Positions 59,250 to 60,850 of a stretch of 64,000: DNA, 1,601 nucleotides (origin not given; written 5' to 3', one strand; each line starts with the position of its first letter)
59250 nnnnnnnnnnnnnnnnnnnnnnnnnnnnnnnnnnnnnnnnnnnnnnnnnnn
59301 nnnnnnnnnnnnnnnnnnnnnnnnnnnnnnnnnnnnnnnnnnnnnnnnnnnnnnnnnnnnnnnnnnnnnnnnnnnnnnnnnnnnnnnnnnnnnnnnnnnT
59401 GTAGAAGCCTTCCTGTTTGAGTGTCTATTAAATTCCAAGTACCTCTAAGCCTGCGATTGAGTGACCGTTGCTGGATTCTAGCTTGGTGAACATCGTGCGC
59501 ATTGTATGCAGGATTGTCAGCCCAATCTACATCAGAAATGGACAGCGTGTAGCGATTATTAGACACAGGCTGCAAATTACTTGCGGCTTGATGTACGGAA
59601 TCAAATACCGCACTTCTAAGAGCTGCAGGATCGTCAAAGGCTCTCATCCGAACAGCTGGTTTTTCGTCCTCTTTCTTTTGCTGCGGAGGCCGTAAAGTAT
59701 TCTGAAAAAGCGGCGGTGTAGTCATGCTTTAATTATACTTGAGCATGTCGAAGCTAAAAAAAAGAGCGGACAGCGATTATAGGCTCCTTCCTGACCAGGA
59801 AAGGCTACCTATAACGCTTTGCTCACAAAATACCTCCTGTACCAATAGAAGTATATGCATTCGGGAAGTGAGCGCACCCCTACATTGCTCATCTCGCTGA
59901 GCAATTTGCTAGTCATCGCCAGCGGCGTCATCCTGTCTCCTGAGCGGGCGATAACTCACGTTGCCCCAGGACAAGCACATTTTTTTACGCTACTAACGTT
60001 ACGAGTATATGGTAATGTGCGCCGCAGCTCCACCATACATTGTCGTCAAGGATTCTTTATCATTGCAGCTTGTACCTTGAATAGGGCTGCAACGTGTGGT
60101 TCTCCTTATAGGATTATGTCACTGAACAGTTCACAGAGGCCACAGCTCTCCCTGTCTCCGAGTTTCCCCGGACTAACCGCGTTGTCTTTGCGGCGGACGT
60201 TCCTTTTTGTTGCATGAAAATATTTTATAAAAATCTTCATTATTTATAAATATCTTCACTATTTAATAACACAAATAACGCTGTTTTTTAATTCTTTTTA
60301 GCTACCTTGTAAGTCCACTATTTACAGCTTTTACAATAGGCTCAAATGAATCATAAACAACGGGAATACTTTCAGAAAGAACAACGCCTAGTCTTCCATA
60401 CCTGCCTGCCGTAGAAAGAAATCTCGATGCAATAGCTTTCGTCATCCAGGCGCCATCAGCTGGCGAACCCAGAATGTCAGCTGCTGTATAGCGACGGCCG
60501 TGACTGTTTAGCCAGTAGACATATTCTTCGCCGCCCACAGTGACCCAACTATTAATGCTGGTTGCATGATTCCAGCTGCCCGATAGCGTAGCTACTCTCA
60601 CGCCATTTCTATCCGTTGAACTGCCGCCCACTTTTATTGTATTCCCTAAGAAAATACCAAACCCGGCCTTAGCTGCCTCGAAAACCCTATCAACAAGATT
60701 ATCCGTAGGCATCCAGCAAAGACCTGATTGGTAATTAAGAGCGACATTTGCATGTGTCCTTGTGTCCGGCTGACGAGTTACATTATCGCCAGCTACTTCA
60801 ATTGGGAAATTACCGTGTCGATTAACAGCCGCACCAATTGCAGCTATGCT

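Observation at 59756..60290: Unassigned ~450-nt ornate RNA immediately upstream of the RNA polymerase gene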

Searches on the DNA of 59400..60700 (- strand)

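Call 4: search_rna_families(source=window, start=59400, end=60700, threshold=evalue, max_evalue=10, show_alignments=2)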
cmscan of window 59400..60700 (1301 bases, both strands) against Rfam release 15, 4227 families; matches with E-value up to 10: 0.
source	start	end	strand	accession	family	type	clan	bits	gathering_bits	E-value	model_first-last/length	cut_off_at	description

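Call 8: search_dna_similar(query=window:59726-60301:-, collection=phages, mode=distant, max_rows=40)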
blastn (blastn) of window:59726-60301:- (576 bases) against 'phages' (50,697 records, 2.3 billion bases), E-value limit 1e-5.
No match.

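Call 91: build_rna_model(alignment_id=A3, structure=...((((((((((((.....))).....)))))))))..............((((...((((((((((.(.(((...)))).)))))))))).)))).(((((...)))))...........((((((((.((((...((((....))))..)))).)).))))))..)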
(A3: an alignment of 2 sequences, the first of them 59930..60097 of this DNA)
Model R1 built from alignment A3 (2 sequences, 168 columns); structure: as given.
model positions 168; base pairs 51; branch points 3; effective number of sequences 0.67; information 0.591 bits per position. Calibrated on 0.2 Mb of random sequence (short: E-values are rough).
structure used (alignment columns):
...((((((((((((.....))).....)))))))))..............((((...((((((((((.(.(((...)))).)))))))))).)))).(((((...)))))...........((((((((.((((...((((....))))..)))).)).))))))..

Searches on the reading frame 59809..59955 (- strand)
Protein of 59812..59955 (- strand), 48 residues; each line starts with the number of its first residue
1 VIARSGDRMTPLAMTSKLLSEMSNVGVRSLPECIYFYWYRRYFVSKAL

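Call 58: search_protein_families(library=phrogs, proteins=[window:59809-59931:-], max_evalue=1)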
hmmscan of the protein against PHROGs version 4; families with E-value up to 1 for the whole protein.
window:59809-59931:- (40 aa): 0 families

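Call 59: search_protein_families(library=pfam, proteins=[window:59809-59931:-], max_evalue=1)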
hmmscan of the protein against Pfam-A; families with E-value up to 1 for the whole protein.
window:59809-59931:- (40 aa): 0 families

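Call 113: find_homologous_proteins(query=window:59812-59931:-, max_evalue=10)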
Query window:59812-59931:-: no candidate shares three 5-residue words with the query. No homologue found.

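Call 115: find_related_loci(query=window:59812-59955:-, collection=viral_contigs, flank=2000)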
Query window:59812-59955:- (48 aa) in viral_contigs; peptide patterns used: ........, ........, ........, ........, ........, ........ (x = any residue, [..] = any of these).
33 stretches matched a pattern, but none encodes a relative of the query by tblastn (E <= 1e-3).

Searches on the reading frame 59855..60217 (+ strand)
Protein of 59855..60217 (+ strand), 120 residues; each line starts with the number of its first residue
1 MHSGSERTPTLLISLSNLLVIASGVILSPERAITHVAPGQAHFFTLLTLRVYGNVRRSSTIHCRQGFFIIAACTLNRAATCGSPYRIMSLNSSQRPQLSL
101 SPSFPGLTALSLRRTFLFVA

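Call 58: search_protein_families(library=phrogs, proteins=[window:59855-60217:+], max_evalue=1)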
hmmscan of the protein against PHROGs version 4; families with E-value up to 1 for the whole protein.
window:59855-60217:+ (120 aa): 0 families

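Call 59: search_protein_families(library=pfam, proteins=[window:59855-60217:+], max_evalue=1)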
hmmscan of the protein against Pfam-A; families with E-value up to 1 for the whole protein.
window:59855-60217:+ (120 aa): 0 families

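Call 60: find_related_loci(query=window:59855-60214:+, collection=viral_contigs, flank=3000)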
Query window:59855-60214:+ (120 aa) in viral_contigs; peptide patterns used: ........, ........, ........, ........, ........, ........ (x = any residue, [..] = any of these).
23 stretches matched a pattern, but none encodes a relative of the query by tblastn (E <= 1e-3).

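Call 61: find_related_loci(query=window:59855-60214:+, collection=metagenome_contigs, flank=3000)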
Query window:59855-60214:+ (120 aa) in metagenome_contigs; peptide patterns used: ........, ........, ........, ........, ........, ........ (x = any residue, [..] = any of these).
475 stretches matched a pattern, but none encodes a relative of the query by tblastn (E <= 1e-3).

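Call 67: find_related_loci(query=window:59855-60214:+, collection=genome_contigs, flank=3000)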
Query window:59855-60214:+ (120 aa) in genome_contigs; peptide patterns used: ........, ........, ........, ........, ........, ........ (x = any residue, [..] = any of these).
282 stretches matched a pattern, but none encodes a relative of the query by tblastn (E <= 1e-3).

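Call 120: search_protein_representatives(protein=window:59855-60214:+)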
Query: 120 residues. Proteins with E-value up to 0.001 (for the whole library): 3; up to 1e-10: 1; up to 1e-30: 1. The best 3 are listed.
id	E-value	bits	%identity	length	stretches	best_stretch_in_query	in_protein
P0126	9.5e-71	251.3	100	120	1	1-120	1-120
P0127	2.8e-05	40.6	41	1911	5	31-54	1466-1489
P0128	6.3e-04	36.2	39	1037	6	31-57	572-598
